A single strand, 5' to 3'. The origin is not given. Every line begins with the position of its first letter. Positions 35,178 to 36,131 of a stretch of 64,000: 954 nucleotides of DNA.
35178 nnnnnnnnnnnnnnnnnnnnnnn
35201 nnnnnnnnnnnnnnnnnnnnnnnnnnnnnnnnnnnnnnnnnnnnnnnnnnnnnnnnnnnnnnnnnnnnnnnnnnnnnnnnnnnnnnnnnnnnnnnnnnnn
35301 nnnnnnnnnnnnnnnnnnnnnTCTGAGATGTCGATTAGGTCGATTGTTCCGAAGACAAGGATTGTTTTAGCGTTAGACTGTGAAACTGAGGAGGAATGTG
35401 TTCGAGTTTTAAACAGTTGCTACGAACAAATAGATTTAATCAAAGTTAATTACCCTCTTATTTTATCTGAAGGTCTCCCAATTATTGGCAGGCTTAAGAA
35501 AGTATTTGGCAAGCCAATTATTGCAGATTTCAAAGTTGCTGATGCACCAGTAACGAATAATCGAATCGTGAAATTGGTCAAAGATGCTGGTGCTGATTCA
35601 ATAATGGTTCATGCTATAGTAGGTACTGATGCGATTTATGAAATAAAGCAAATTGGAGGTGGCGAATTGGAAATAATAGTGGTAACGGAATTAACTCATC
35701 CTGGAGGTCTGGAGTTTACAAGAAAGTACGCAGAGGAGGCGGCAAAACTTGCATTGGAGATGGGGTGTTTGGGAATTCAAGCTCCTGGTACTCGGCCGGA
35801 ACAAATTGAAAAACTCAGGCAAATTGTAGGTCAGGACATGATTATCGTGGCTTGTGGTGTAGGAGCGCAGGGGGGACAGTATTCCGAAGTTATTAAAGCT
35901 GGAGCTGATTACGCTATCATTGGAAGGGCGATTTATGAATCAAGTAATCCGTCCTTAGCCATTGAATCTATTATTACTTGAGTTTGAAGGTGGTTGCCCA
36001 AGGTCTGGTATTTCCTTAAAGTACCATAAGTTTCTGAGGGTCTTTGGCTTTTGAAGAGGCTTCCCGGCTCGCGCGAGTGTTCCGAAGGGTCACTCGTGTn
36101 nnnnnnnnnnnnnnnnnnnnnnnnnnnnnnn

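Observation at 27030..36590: A low-GC island of about 9.5 kb carrying a four-gene candidate novel system splits a pigment cluster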

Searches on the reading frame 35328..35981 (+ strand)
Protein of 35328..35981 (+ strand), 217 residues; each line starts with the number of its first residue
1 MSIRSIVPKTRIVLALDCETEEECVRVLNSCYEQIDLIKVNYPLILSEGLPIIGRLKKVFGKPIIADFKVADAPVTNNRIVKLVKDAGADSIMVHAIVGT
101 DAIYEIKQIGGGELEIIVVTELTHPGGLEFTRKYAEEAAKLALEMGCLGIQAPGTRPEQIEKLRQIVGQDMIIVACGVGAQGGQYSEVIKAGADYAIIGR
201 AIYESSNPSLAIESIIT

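Call 4: search_protein_families(library=pfam, proteins=[window:35328-35981:+], max_evalue=0.1)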
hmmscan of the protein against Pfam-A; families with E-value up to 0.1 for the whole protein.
window:35328-35981:+ (217 aa): 4 families
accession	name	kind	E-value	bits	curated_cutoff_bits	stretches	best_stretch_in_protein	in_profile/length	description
PF00215.30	OMPdecase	-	2.6e-42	145.7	27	1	11-214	2-220/221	Orotidine 5'-phosphate decarboxylase / HUMPS family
PF00107.32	ADH_zinc_N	-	0.035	14.5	31.8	0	136-202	24-91/129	Zinc-binding dehydrogenase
PF01884.23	PcrB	-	0.044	13.7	23.9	0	143-207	152-216/226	PcrB family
PF02581.23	TMP-TENI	-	0.046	13.5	27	0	139-201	65-124/180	Thiamine monophosphate synthase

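Call 5: search_protein_families(library=padloc, proteins=[window:35328-35981:+], max_evalue=0.1)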
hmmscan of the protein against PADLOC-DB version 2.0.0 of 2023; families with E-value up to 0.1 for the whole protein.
window:35328-35981:+ (217 aa): 0 families

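Call 6: search_protein_families(library=ncbifam, proteins=[window:35328-35981:+], max_evalue=0.1)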
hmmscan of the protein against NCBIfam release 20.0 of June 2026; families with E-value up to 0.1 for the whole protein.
window:35328-35981:+ (217 aa): 17 families
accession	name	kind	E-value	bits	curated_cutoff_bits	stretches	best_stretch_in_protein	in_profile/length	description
NF010386.0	PRK13813.1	equivalog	1.9e-62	210.6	208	1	9-216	4-210/216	orotidine 5'-phosphate decarboxylase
TIGR01740.1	pyrF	equivalog_domain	1.9e-44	152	92.3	1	13-215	2-215/216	orotidine-5'-phosphate decarboxylase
NF001273.0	PRK00230.1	equivalog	2.2e-23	82.9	193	1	9-216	4-226/233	orotidine-5'-phosphate decarboxylase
TIGR03128.2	RuMP_HxlA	equivalog_domain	5.4e-18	65.4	200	1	14-214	3-200/205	3-hexulose-6-phosphate synthase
NF041755.1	RuMP_HxlAB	equivalog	2.7e-14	52.9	500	1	10-213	4-204/391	bifunctional 3-hexulose-6-phosphate synthase/6-phospho-3-hexuloisomerase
NF005442.0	PRK07028.1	equivalog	3.2e-12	45.8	593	1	14-215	8-206/430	bifunctional hexulose-6-phosphate synthase/ribonuclease regulator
NF009833.0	PRK13307.1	equivalog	1.6e-11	43.7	274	1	14-216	177-376/392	bifunctional 5,6,7,8-tetrahydromethanopterin hydro-lyase/3-hexulose-6-phosphate synthase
NF009832.1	PRK13306.1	subfamily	4.5e-10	39.3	250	1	12-212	5-203/215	3-dehydro-L-gulonate-6-phosphate decarboxylase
NF009831.0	PRK13305.1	equivalog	1.5e-06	27.7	294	1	10-209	4-201/220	3-keto-L-gulonate-6-phosphate decarboxylase UlaD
TIGR02127.1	pyrF_sub2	equivalog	2.1e-05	23.8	110.6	1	52-192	74-232/261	orotidine-5'-phosphate decarboxylase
TIGR01768.1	GGGP-family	subfamily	3.2e-05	23.5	113.25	1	153-206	162-215/224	geranylgeranylglyceryl phosphate synthase family protein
NF009621.0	PRK13125.1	equivalog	3.5e-05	23.3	234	1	149-204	165-219/244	tryptophan synthase subunit alpha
TIGR01163.1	rpe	equivalog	0.0003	20.2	212.6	1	35-215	31-210/211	ribulose-phosphate 3-epimerase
NF003198.0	PRK04169.1-2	subfamily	0.0028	16.8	247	1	157-215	186-242/249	geranylgeranylglyceryl/heptaprenylglyceryl phosphate synthase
NF040816.1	Fbpase1_Arch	equivalog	0.004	16.6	430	1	186-216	224-254/271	class I fructose-bisphosphate aldolase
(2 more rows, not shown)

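Call 25: find_homologous_proteins(query=window:35328-35981:+, max_evalue=1e-20)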
Query window:35328-35981:+ (217 aa): 138 proteins with E <= 1e-20 among 2486 candidates; the best 120 are listed.
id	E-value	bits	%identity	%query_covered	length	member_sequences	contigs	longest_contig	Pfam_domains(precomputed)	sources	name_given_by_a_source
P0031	5.6e-134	462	100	100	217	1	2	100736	PF00215.31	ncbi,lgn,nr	ncbi:MAG: orotidine-5'-phosphate decarboxylase [Flavobacteriales bacterium]|nr:orotidine-5'-phosphat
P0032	5.7e-89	315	67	96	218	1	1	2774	PF00215.31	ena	-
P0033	1.1e-88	314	68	96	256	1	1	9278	PF00215.31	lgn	-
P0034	2.0e-87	310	68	97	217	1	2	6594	PF00215.31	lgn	-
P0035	2.7e-87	310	68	95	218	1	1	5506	PF00215.31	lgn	-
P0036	6.9e-86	305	66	94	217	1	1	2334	PF00215.31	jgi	-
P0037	3.2e-85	303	64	96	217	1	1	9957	PF00215.31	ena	-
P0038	5.2e-85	302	65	97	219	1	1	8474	PF00215.31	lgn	-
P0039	6.7e-83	295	60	96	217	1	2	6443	PF00215.31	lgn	-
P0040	1.5e-81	291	62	97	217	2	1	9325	PF00215.31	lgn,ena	-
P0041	2.9e-80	287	61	96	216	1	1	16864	PF00215.31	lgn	-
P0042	3.3e-80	286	61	100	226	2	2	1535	PF00215.31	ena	-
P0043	2.0e-77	277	58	96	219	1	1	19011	PF00215.31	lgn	-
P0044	2.5e-77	277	56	100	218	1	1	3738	PF00215.31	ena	-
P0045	4.1e-77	276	58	94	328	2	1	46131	PF00215.31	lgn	-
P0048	8.1e-76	272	59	96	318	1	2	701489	PF00215.31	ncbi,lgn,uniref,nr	ncbi:orotidine-5'-phosphate decarboxylase [Robertmurraya massiliosenegalensis]|uniref:orotidine-5'-p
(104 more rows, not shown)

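Call 26: find_encoding_contigs(protein=P0033, flank=10000, max_places=2)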
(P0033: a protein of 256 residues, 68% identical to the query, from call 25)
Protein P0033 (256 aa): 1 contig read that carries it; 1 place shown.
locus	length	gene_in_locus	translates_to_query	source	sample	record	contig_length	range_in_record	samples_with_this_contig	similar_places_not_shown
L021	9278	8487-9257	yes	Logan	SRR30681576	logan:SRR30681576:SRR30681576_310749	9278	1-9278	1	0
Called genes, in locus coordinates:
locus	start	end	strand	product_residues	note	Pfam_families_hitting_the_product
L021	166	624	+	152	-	-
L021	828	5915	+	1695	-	-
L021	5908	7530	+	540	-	-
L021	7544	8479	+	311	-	PF00215:OMPdecase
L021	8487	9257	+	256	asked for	PF00215:OMPdecase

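Call 27: find_encoding_contigs(protein=P0040, flank=10000, max_places=2)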
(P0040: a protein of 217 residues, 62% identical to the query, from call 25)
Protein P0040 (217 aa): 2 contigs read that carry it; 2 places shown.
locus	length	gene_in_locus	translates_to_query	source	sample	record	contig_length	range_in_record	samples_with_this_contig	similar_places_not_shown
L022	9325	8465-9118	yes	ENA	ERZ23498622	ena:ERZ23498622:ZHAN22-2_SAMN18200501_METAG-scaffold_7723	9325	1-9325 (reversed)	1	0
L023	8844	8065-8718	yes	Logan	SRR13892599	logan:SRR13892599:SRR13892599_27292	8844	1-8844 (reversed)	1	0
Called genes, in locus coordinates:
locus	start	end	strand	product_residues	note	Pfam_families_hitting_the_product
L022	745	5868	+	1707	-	-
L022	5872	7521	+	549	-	-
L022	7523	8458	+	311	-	PF00215:OMPdecase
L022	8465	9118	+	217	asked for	PF00215:OMPdecase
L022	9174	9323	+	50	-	?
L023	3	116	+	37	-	?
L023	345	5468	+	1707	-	-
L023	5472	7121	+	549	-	-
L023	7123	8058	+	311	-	PF00215:OMPdecase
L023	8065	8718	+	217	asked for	PF00215:OMPdecase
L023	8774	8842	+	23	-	?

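Call 28: find_encoding_contigs(protein=P0048, flank=10000, max_places=2)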
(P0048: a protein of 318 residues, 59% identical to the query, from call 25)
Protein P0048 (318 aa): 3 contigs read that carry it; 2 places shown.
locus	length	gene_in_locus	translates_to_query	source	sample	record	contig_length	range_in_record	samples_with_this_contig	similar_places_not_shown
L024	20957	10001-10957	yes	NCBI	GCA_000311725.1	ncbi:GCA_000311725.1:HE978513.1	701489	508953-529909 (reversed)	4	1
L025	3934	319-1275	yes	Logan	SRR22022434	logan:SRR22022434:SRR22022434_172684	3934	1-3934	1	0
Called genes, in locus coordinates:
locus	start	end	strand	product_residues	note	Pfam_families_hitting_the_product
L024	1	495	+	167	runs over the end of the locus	PF05198:IF3_N, PF00707:IF3_C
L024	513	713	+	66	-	PF01632:Ribosomal_L35p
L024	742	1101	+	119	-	PF00453:Ribosomal_L20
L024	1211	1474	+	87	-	PF06961:DUF1294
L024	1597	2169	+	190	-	PF09335:VTT_dom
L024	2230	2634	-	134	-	PF27140:YsdB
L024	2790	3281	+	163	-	PF08761:dUTPase_2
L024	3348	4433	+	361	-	PF27529:AMPT, PF05343:Peptidase_M42, PF01546:Peptidase_M20 (weak)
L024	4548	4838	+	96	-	PF03118:RNA_pol_A_CTD (weak)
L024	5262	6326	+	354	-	PF03480:DctP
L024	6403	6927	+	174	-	PF04290:DctQ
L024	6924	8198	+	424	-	PF03600:CitMHS, PF06808:DctM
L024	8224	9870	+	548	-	PF07905:PucR, PF17853:GGDEF_2, PF13556:HTH_30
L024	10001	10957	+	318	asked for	PF00215:OMPdecase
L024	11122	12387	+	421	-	PF04389:Peptidase_M28, PF01546:Peptidase_M20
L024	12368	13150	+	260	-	PF10418:DHODB_Fe-S_bind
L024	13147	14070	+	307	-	PF01180:DHO_dh, PF01207:Dus, PF00977:His_biosynth (faint), PF03060:NMO (weak)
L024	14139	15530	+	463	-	PF01979:Amidohydro_1, PF12890:DHOase, PF07969:Amidohydro_3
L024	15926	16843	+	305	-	PF00005:ABC_tran, PF13304:AAA_21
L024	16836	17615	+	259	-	PF12679:ABC2_membrane_2 (faint), PF12730:ABC2_membrane_4, PF12698:ABC2_membrane_3 (weak), PF10920:DUF2705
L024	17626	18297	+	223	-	PF00072:Response_reg, PF00486:Trans_reg_C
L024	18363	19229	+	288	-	PF00512:HisKA, PF02518:HATPase_c, PF14501:HATPase_c_5 (weak)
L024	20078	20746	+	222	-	PF00702:Hydrolase, PF12710:HAD (weak), PF13419:HAD_2, PF13242:Hydrolase_like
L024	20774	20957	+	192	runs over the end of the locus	PF00300:His_Phos_1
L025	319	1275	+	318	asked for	PF00215:OMPdecase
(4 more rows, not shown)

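Call 31: find_encoding_contigs(protein=P0041, flank=10000, max_places=2)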
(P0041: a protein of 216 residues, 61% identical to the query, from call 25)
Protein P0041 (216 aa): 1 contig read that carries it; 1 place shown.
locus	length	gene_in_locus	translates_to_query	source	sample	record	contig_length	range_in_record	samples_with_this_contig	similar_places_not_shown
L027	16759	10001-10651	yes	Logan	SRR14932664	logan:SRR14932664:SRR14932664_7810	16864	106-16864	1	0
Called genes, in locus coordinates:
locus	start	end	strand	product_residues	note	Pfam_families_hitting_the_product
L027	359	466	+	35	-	-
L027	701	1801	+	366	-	PF16872:putAbiC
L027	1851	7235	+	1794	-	-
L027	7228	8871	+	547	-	PF01636:APH (weak)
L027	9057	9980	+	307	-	PF00215:OMPdecase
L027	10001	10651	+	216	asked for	PF00215:OMPdecase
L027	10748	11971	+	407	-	PF01381:HTH_3, PF12844:HTH_19 (weak), PF13560:HTH_31, PF01170:UPF0020 (faint), PF13847:Methyltransf_31 (faint), PF01555:N6_N4_Mtase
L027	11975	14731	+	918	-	PF01170:UPF0020 (weak), PF02384:N6_Mtase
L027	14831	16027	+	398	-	PF02463:SMC_N, PF13175:AAA_15, PF13476:AAA_23 (weak), PF13304:AAA_21, PF13175:AAA_15 (weak)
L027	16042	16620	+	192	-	PF14103:DUF4276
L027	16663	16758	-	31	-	?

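Call 95: find_encoding_contigs(protein=P0043, flank=10000, max_places=1)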
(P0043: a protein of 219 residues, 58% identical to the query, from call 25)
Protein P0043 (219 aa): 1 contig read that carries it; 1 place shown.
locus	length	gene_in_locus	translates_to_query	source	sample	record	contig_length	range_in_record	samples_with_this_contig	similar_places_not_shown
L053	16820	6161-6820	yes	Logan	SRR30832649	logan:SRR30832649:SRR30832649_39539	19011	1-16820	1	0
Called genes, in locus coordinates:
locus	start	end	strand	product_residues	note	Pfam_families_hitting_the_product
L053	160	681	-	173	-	PF04647:AgrB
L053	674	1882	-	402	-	-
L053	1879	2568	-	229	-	PF00072:Response_reg, PF04397:LytTR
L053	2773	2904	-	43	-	-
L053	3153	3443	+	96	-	PF13560:HTH_31, PF12844:HTH_19, PF01381:HTH_3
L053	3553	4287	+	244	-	-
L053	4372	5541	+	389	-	PF00266:Aminotran_5, PF01053:Cys_Met_Meta_PP (weak), PF01041:DegT_DnrJ_EryC1 (weak)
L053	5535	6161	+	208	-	PF01712:dNK, PF02223:Thymidylate_kin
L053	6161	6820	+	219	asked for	PF00215:OMPdecase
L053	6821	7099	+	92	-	-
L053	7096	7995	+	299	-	PF00215:OMPdecase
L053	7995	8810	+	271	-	PF23023:Anti-Pycsar_Apyc1, PF12706:Lactamase_B_2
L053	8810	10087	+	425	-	PF14907:NTP_transf_5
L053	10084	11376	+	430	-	PF00535:Glycos_transf_2, PF10111:Glyco_tranf_2_2, PF02709:Glyco_transf_7C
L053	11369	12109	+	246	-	PF05116:S6PP (faint), PF08282:Hydrolase_3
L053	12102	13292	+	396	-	PF02378:PTS_EIIC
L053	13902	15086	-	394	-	PF01548:DEDD_Tnp_IS110, PF02371:Transposase_20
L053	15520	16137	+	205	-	-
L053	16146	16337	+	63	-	-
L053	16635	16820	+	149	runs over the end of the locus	-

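Call 96: find_encoding_contigs(protein=P0037, flank=10000, max_places=1)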
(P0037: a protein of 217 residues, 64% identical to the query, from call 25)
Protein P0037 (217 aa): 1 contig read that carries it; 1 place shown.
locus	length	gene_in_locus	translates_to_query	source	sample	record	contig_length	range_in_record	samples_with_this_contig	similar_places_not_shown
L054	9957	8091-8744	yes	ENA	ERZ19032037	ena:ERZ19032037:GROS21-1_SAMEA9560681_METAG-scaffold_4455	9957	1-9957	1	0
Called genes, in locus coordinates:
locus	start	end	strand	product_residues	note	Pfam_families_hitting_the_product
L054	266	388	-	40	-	-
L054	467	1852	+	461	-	-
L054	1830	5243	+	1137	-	-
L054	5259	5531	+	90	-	-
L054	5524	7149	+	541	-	-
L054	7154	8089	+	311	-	PF00215:OMPdecase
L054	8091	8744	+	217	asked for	PF00215:OMPdecase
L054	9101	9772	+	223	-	PF08401:ArdcN, PF18818:MPTase-PolyVal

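Call 102: search_solved_structures(query=window:35328-35981:+, max_evalue=1e-10, show_alignments=1)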
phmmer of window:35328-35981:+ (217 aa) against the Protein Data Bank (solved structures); distinct sequences matched with E-value up to 1e-10: 74 (the best 60 are shown).
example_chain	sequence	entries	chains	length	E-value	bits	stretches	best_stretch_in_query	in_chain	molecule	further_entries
3lhy_A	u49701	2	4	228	2.5e-50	174.1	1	10-216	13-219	Orotidine 5'-phosphate decarboxylase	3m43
2cz5_A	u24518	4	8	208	2.8e-50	174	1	12-215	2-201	Orotidine 5'-phosphate decarboxylase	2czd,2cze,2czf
3nq6_A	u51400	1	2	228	4.9e-50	173.2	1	10-216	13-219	Orotidine 5'-phosphate decarboxylase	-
3nqm_A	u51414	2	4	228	6.5e-50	172.8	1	10-216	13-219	Orotidine 5'-phosphate decarboxylase | Orotidine 5'-monophosphate decarboxylase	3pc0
3nqg_A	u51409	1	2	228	6.5e-50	172.8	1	10-216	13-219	Orotidine 5'-phosphate decarboxylase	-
3lts_A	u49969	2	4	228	9.1e-50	172.3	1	10-216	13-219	Orotidine 5'-phosphate decarboxylase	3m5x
3lv5_A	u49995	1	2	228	1.3e-49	171.8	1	10-216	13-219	Orotidine 5'-phosphate decarboxylase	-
1dv7_A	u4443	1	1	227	1.3e-49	171.8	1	10-216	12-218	OROTIDINE 5'-PHOSPHATE DECARBOXYLASE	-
3g18_A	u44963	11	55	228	1.3e-49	171.8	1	10-216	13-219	Orotidine 5'-phosphate decarboxylase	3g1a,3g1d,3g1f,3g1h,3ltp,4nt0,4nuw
1loq_A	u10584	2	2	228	1.3e-49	171.8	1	10-216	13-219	orotidine 5'-monophosphate decarboxylase | orotidine monophosphate decarboxylase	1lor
1lol_A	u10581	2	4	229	1.3e-49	171.8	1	10-216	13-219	orotidine 5'-monophosphate decarboxylase | orotidine monophosphate decarboxylase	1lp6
3lhu_A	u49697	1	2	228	1.6e-49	171.5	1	10-216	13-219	Orotidine 5'-phosphate decarboxylase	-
1dvj_A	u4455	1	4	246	1.7e-49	171.4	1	10-216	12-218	OROTIDINE 5'-PHOSPHATE DECARBOXYLASE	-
3sec_A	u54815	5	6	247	1.7e-49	171.4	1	10-216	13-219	Orotidine 5'-phosphate decarboxylase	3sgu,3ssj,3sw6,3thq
1x1z_A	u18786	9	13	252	1.8e-49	171.4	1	10-216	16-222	Orotidine 5'-phosphate decarboxylase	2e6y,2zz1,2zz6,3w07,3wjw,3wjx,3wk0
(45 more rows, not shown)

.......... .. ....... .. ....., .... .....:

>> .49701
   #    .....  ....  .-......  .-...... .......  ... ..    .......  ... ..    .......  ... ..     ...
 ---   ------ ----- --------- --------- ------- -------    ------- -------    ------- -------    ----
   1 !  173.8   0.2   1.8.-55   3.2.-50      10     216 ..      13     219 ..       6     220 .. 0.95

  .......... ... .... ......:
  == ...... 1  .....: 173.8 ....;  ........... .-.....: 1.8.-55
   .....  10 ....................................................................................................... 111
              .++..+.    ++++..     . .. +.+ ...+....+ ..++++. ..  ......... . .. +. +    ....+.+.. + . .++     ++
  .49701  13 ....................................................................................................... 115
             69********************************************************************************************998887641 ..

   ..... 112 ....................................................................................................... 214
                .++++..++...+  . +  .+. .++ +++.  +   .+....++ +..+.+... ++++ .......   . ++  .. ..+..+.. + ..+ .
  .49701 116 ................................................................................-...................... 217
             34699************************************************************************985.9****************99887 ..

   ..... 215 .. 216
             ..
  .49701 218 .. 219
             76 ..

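Call 105: search_protein_families(library=pfam, proteins=[L021:166-624:+, L053:3553-4287:+], max_evalue=0.001)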
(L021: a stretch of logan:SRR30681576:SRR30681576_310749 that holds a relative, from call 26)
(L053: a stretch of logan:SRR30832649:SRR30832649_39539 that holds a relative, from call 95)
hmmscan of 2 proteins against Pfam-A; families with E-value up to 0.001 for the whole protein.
L021:166-624:+ (152 aa): 0 families

L053:3553-4287:+ (244 aa): 0 families
